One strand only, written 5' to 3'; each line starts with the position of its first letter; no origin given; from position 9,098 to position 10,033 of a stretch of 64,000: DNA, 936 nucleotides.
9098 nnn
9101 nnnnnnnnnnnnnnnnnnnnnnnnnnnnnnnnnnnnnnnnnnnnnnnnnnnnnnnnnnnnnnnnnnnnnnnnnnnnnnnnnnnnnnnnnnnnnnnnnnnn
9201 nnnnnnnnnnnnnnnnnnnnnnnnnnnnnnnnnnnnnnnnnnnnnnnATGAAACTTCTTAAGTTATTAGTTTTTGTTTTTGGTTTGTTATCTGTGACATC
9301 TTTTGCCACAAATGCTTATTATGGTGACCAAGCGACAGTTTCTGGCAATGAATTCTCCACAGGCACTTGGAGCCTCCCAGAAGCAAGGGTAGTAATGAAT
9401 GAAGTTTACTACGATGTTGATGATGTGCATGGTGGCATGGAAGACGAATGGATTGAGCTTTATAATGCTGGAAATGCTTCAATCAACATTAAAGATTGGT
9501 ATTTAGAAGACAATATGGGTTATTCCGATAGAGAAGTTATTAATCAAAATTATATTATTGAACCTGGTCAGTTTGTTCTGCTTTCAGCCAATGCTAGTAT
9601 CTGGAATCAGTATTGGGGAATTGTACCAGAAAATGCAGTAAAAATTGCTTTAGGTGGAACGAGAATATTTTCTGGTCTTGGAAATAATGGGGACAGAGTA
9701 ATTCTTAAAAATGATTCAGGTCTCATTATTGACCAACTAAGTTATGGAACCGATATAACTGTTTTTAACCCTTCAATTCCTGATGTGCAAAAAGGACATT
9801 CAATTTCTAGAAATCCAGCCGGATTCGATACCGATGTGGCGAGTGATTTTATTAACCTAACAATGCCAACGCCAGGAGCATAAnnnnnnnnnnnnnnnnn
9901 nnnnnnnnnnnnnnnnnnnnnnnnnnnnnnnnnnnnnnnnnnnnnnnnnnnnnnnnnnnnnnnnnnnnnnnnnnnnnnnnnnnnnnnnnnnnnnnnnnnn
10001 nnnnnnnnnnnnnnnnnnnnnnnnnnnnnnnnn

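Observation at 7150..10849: SipW-type signal peptidase operon with four TasA/camelysin-like cargo proteins, one bearing a lamin-tail domain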

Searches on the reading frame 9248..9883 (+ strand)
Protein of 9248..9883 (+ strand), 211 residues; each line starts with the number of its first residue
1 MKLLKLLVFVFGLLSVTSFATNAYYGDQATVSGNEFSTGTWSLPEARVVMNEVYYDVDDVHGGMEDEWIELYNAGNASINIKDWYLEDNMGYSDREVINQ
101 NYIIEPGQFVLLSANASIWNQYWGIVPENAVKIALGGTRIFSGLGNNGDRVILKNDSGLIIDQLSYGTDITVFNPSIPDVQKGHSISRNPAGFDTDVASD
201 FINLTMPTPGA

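Call 3: search_protein_families(library=pfam, proteins=[window:9248-9883:+], max_evalue=0.1)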
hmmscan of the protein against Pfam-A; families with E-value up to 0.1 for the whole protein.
window:9248-9883:+ (211 aa): 1 family
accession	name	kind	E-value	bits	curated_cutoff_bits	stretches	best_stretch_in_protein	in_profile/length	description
PF00932.25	LTD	-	6.4e-17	62.4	34.3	1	45-167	5-108/109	Lamin Tail Domain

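Call 4: search_protein_families(library=ncbifam, proteins=[window:9248-9883:+], max_evalue=0.1)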
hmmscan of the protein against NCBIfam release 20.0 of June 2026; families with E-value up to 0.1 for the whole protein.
window:9248-9883:+ (211 aa): 2 families
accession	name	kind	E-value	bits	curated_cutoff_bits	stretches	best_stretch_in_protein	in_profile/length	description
TIGR04088.1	cognate_SipW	domain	0.0076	16.4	19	1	13-41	7-34/34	SipW-dependent-type signal peptide-containing protein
NF046073.1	UpsA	equivalog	0.088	12.9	130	0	70-112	61-100/136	pilin subunit UpsA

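Call 12: find_homologous_proteins(query=window:9248-9883:+, max_evalue=0.001)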
Query window:9248-9883:+ (211 aa): 37 proteins with E <= 0.001 among 197 candidates.
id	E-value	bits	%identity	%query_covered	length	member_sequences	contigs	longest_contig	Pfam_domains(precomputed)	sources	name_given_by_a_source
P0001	2.6e-137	474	100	100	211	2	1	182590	PF00932.26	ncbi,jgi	jgi:hypothetical protein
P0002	1.7e-108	379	79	100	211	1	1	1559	PF00932.26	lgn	-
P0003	1.4e-105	370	75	100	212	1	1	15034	PF00932.26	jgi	jgi:predicted ribosomally synthesized peptide with SipW-like signal peptide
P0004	1.9e-78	281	54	99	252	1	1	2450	PF00932.26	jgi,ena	-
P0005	4.0e-63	231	52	100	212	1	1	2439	PF00932.26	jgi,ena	-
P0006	4.0e-60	221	51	100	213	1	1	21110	PF00932.26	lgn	-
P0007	3.6e-58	215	50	100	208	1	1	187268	PF00932.26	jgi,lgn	jgi:predicted ribosomally synthesized peptide with SipW-like signal peptide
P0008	1.1e-57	213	53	100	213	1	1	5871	PF00932.26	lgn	-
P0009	5.7e-56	208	49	100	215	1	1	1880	PF00932.26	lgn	-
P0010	1.2e-55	207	50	99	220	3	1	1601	PF00932.26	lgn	-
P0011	1.9e-55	206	49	100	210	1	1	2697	PF00932.26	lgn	-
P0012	1.1e-52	197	49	99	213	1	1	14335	PF00932.26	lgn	-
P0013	3.7e-51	192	48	79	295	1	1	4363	PF00932.26,PF13287.13,PF13290.14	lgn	-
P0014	1.1e-50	191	46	91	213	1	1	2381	PF00932.26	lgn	-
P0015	2.2e-50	190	51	93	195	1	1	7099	PF00932.26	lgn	-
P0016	3.0e-50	189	51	94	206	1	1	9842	PF00932.26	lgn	-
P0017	4.5e-50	189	45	100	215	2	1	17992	PF00932.26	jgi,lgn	jgi:predicted ribosomally synthesized peptide with SipW-like signal peptide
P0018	8.7e-48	181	45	100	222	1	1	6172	PF00932.26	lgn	-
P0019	2.0e-46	177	45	99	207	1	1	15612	PF00932.26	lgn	-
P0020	1.5e-45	174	53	77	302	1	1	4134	PF00932.26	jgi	-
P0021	7.6e-45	171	45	99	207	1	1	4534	PF00932.26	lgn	-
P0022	9.6e-45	171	46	92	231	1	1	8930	PF00932.26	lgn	-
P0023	1.4e-44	171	48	99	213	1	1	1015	PF00932.26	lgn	-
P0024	1.6e-44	170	45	99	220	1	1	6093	PF00932.26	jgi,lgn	jgi:predicted ribosomally synthesized peptide with SipW-like signal peptide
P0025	1.9e-43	167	45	100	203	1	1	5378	PF00932.26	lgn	-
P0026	1.2e-42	164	46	98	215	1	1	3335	PF00932.26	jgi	-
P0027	7.3e-42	162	42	100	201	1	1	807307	PF00932.26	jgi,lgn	jgi:predicted ribosomally synthesized peptide with SipW-like signal peptide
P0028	1.1e-41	161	44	100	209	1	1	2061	PF00932.26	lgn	-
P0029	2.3e-38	150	38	100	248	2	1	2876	PF00932.26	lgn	-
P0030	4.3e-38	149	47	79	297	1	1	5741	PF00932.26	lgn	-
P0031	4.6e-38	149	40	100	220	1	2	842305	PF00932.26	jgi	jgi:predicted ribosomally synthesized peptide with SipW-like signal peptide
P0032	1.2e-32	132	38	100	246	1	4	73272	PF00932.26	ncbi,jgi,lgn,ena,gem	-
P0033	1.2e-32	132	44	100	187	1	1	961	PF00932.26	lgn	-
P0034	4.4e-30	123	38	99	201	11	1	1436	PF00932.26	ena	-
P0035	3.9e-28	117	38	100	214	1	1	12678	PF00932.26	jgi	-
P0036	1.5e-27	115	46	59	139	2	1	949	PF00932.26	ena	-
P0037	1.7e-22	98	38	92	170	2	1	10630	PF00932.26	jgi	jgi:predicted ribosomally synthesized peptide with SipW-like signal peptide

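Call 13: find_encoding_contigs(protein=P0001, flank=6000, max_places=3)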
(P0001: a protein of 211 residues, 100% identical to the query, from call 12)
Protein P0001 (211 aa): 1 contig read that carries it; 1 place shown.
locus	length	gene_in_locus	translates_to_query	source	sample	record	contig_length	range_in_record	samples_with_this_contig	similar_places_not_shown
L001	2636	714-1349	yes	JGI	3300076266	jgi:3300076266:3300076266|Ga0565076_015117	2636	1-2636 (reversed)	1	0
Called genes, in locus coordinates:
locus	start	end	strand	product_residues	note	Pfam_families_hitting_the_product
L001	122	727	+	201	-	-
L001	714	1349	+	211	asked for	PF00932:LTD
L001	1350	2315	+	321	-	-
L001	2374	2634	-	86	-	?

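Call 14: find_encoding_contigs(protein=P0027, flank=8000, max_places=2)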
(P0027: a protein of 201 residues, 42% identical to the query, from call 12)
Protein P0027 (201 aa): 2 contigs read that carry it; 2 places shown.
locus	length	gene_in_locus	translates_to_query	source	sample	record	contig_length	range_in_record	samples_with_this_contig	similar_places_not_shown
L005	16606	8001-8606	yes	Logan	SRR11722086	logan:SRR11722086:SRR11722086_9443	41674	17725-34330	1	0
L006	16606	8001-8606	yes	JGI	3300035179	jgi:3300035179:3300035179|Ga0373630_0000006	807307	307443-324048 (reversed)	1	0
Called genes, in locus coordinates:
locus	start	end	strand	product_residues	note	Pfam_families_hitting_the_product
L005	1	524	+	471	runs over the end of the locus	PF02310:B12-binding, PF04055:Radical_SAM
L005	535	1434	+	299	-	PF13489:Methyltransf_23, PF08003:Methyltransf_9 (weak), PF13847:Methyltransf_31, PF08241:Methyltransf_11, PF08242:Methyltransf_12, PF13649:Methyltransf_25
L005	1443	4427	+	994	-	PF10131:PTPS_related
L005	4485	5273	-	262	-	PF21686:LigD_Prim-Pol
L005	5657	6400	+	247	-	PF00188:CAP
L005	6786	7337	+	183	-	PF12389:Peptidase_M73 (weak)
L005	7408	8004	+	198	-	-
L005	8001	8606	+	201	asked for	PF00932:LTD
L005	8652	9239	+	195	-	-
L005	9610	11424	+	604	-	-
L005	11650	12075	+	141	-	PF04977:DivIC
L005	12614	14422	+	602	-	PF06480:FtsH_ext (weak), PF20720:nSTAND3 (faint), PF00004:AAA, PF07728:AAA_5 (weak), PF17862:AAA_lid_3, PF01434:Peptidase_M41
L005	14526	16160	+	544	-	PF01554:MatE (weak), PF03023:MurJ, PF13440:Polysacc_synt_3, PF01554:MatE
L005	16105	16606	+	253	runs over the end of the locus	-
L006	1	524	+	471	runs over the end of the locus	PF02310:B12-binding, PF04055:Radical_SAM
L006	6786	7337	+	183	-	PF12389:Peptidase_M73 (weak)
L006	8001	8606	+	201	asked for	PF00932:LTD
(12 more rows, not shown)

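Call 15: find_encoding_contigs(protein=P0031, flank=8000, max_places=2)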
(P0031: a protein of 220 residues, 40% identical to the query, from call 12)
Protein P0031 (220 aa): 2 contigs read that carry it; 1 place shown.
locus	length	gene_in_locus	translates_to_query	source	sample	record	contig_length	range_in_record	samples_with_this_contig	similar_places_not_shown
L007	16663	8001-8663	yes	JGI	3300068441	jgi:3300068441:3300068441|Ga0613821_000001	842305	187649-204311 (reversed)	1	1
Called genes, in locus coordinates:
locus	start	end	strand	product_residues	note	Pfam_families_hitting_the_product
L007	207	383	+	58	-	-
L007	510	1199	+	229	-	-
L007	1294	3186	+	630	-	-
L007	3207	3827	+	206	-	-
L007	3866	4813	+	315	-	-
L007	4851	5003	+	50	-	-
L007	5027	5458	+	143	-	PF02469:Fasciclin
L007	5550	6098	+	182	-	-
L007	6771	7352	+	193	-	PF12389:Peptidase_M73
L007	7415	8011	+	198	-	PF10502:Peptidase_S26 (weak)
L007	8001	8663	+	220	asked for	PF00932:LTD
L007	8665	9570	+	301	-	-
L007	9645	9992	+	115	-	-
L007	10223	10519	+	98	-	-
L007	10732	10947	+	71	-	-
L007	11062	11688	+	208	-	-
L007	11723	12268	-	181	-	PF09827:CRISPR_Cas2 (faint), PF20803:PaaX_M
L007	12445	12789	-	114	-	-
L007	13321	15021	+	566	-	PF19077:Big_13 (weak)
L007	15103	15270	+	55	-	-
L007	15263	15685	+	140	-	-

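Call 19: find_related_loci(query=A2, collection=genome_contigs, flank=6000)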
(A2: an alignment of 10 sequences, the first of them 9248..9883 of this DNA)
Query A2 (211 aa) in genome_contigs; peptide patterns used: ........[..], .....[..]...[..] (x = any residue, [..] = any of these).
600 stretches matched a pattern (row limit reached: there are more); 396 encode a relative of the query (tblastn E <= 1e-3); the best 80 are kept; 80 distinct loci.
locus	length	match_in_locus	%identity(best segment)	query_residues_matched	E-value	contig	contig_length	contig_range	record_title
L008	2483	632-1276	45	1-211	6e-52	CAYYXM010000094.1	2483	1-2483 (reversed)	MAG TPA_asm: uncultured Candidatus Saccharibacteria bacterium isolate binchicken_co387_61 genome assembly, contig: NODE_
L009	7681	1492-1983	46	48-210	1e-37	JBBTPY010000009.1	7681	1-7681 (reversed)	MAG: Patescibacteria group bacterium isolate H52-bin120_1 H52_bin120_1_000000000009, whole genome shotgun sequence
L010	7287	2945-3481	39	34-207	3e-36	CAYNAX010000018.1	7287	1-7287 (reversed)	MAG TPA_asm: uncultured Candidatus Saccharibacteria bacterium isolate binchicken_co6_202 genome assembly, contig: NODE_1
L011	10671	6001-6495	44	45-210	1e-36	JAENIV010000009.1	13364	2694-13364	MAG: Candidatus Berkelbacteria bacterium isolate CoA_1_bin.50 scaffold_1727, whole genome shotgun sequence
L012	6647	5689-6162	40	47-211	9e-35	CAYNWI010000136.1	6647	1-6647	MAG TPA_asm: uncultured Anaerolineae bacterium isolate binchicken_co196_404 genome assembly, contig: NODE_15559_length_6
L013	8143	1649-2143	39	48-211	3e-34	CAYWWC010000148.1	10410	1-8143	MAG TPA_asm: uncultured Anaerolineae bacterium isolate SRP077602_co7_465 genome assembly, contig: NODE_28949_length_1041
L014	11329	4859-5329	38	48-211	3e-33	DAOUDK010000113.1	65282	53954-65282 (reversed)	MAG TPA_asm: Anaerolineae bacterium isolate M42_99 k117_179081, whole genome shotgun sequence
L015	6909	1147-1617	40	47-210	3e-32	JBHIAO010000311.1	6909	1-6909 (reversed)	MAG: Anaerolineae bacterium isolate K_2_bin.73 NODE_6698_length_6909_cov_9.061716, whole genome shotgun sequence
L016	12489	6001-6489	34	42-210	5e-30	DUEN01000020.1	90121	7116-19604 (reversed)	MAG TPA_asm: Caldilineae bacterium isolate J4 Contig20, whole genome shotgun sequence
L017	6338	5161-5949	40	48-210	7e-30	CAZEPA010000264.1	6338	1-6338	MAG TPA_asm: uncultured Anaerolineae bacterium isolate binchicken_co27_224 genome assembly, contig: NODE_21554_length_63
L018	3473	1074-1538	37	48-210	3e-29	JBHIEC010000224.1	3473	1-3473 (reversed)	MAG: Anaerolineae bacterium isolate b3.sp2_bin.41 NODE_14252_length_3473_cov_6.555295, whole genome shotgun sequence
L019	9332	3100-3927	40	48-210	8e-29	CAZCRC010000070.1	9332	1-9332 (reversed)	MAG TPA_asm: uncultured Actinomycetes bacterium isolate binchicken_co105_245 genome assembly, contig: NODE_9681_length_9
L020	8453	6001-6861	37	42-210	9e-29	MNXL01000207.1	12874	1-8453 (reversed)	MAG: Anaerolineae bacterium CG2_30_64_16 cg2_3.0_scaffold_4603_c, whole genome shotgun sequence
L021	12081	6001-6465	37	48-210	1e-27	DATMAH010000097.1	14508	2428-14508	MAG TPA_asm: Dehalococcoidia bacterium isolate SMAG_U13320 k141_404930, whole genome shotgun sequence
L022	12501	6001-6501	48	44-211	4e-41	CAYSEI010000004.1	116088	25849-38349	MAG TPA_asm: uncultured Pseudomonadales bacterium isolate SRP141376_co2_362 genome assembly, contig: NODE_394_length_116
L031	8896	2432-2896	37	47-210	2e-18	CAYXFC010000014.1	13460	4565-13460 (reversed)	MAG TPA_asm: uncultured Pseudomonadales bacterium isolate binchicken_co387_139 genome assembly, contig: NODE_5633_length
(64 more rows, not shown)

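Call 43: find_encoding_contigs(protein=P0007, flank=6000, max_places=1)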
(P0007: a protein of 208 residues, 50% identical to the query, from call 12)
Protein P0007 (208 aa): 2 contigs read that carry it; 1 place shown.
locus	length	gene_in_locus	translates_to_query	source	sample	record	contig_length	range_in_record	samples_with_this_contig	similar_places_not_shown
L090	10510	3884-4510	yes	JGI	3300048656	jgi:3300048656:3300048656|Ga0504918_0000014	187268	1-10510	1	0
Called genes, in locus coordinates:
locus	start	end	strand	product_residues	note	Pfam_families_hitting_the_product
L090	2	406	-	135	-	?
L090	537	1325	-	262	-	PF21686:LigD_Prim-Pol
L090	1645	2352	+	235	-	PF00188:CAP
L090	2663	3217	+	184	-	PF12389:Peptidase_M73 (weak)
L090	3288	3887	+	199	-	PF10502:Peptidase_S26 (weak)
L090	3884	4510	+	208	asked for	PF00932:LTD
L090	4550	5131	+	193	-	-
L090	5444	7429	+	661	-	PF00932:LTD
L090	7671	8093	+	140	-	PF04977:DivIC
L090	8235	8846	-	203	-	-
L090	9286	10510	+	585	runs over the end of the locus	PF00004:AAA, PF07728:AAA_5 (weak), PF20720:nSTAND3 (faint), PF17862:AAA_lid_3, PF01434:Peptidase_M41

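Call 44: find_encoding_contigs(protein=P0032, flank=6000, max_places=1)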
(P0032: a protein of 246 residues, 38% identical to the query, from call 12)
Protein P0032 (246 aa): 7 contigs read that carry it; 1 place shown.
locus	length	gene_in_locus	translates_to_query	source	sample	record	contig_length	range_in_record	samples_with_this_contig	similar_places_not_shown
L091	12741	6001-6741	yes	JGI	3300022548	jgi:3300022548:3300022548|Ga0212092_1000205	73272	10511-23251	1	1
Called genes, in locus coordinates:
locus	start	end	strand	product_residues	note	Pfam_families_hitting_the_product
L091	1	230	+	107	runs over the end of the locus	-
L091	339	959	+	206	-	-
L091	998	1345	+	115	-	PF13683:rve_3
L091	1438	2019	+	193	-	PF01551:Peptidase_M23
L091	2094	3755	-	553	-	PF00118:Cpn60_TCP1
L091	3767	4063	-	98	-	PF00166:Cpn10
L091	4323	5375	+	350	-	PF12389:Peptidase_M73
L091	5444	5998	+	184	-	-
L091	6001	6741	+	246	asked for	PF00932:LTD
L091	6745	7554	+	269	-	PF00353:HemolysinCabind (weak)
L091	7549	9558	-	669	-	PF00270:DEAD (faint), PF04851:ResIII, PF17757:UvrB_inter, PF27431:UvrB_3rd, PF00271:Helicase_C, PF12344:UvrB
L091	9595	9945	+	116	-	PF05973:Gp49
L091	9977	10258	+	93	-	PF01371:Trp_repressor (weak), PF01381:HTH_3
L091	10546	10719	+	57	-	-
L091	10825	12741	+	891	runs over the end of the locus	PF00005:ABC_tran (faint), PF02463:SMC_N (faint), PF03193:RsgA_GTPase (faint), PF13175:AAA_15 (faint), PF13191:AAA_16 (faint), PF13555:AAA_29 (faint), PF20703:nSTAND1 (faint), PF17760:UvrA_inter, +2 more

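Call 68: search_protein_families(library=ncbifam, alignment_id=A1, max_evalue=0.01)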
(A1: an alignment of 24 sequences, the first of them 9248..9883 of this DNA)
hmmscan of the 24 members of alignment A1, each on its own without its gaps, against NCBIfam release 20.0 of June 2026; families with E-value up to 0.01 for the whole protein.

A. member 1, window:9248-9883:+ (211 aa): 1 family
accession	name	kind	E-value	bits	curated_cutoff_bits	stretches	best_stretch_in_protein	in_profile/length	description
TIGR04088.1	cognate_SipW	domain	0.0076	16.4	19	0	13-41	7-34/34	SipW-dependent-type signal peptide-containing protein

B. families by the number of members that match (of 24 scanned): 3 families
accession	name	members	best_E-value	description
TIGR04088.1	cognate_SipW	15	1e-06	SipW-dependent-type signal peptide-containing protein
NF033680.1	exonuc_ExeM-GG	2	0.0028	extracellular exonuclease ExeM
NF011356.0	PRK14774.1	2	0.0044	lipoprotein signal peptidase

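Call 85: search_protein_families(library=pfam, proteins=[L022:5086-6843:+, L031:1097-3238:+, L009:1237-2598:+, L010:2420-4225:+, L011:5455-6522:+, L090:5444-7429:+, L031:3418-4698:+, L022:6828-8093:+], max_evalue=0.01)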
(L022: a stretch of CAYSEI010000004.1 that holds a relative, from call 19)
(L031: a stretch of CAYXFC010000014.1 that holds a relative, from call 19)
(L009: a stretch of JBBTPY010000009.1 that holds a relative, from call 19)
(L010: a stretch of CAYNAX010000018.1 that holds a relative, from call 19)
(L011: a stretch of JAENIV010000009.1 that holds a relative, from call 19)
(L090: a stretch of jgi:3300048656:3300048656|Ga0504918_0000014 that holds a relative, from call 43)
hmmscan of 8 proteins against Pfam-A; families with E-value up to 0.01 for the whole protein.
L022:5086-6843:+ (585 aa): 2 families
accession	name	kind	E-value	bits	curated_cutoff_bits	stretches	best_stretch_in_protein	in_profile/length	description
PF00932.25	LTD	-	3.2e-18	66.5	34.3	1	309-428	7-108/109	Lamin Tail Domain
PF12389.13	Peptidase_M73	-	0.0018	18.5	22.5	1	10-80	8-79/196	Camelysin metallo-endopeptidase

L031:1097-3238:+ (713 aa): 3 families
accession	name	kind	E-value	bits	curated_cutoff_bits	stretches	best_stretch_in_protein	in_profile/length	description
PF00932.25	LTD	-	4.2e-16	59.7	34.3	1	445-559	6-108/109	Lamin Tail Domain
PF12389.13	Peptidase_M73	-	9.4e-08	32.6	22.5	1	31-87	23-77/196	Camelysin metallo-endopeptidase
PF17210.9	SdrD_B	-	0.001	19.7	29.7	1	226-307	6-86/112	SdrD B-like domain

L009:1237-2598:+ (453 aa): 1 family
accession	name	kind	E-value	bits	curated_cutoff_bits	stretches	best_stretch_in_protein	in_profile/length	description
PF00932.25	LTD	-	3.6e-18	66.4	34.3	1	85-206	7-108/109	Lamin Tail Domain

L010:2420-4225:+ (601 aa): 1 family
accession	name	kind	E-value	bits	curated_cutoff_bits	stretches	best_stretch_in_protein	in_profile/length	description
PF00932.25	LTD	-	3.2e-18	66.5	34.3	1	185-306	3-108/109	Lamin Tail Domain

L011:5455-6522:+ (355 aa): 1 family
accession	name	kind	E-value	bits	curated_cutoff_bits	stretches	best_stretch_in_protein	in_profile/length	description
PF00932.25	LTD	-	7.1e-14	52.5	34.3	1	181-303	3-107/109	Lamin Tail Domain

L090:5444-7429:+ (661 aa): 2 families
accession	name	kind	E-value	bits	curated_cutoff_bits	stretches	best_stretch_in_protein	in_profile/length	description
PF00932.25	LTD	-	4.9e-18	65.9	34.3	1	116-216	2-107/109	Lamin Tail Domain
PF19077.6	Big_13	-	0.00013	22.9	27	0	361-450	15-101/102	Bacterial Ig-like domain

L031:3418-4698:+ (426 aa): 0 families

L022:6828-8093:+ (421 aa): 3 families
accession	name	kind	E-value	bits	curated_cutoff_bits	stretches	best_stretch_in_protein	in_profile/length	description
PF00041.27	fn3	-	2.6e-11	44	25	1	202-284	2-82/84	Fibronectin type III domain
PF10179.15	NDNF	-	8.8e-05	23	27.3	1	247-274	85-112/127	Neuron-derived neurotrophic factor, first Fn(III) domain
PF16656.11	Pur_ac_phosph_N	-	0.00011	23.1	30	1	209-287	9-93/93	Purple acid Phosphatase, N-terminal domain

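Call 86: search_solved_structures(query=A1, max_evalue=1)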
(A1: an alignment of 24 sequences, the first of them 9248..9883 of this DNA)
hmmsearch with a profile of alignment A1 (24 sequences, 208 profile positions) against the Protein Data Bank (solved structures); distinct sequences matched with E-value up to 1: 1.
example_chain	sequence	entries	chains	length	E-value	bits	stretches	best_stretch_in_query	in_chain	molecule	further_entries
5yxk_A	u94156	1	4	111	0.85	12.5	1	21-99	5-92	T-lymphocyte activation antigen CD86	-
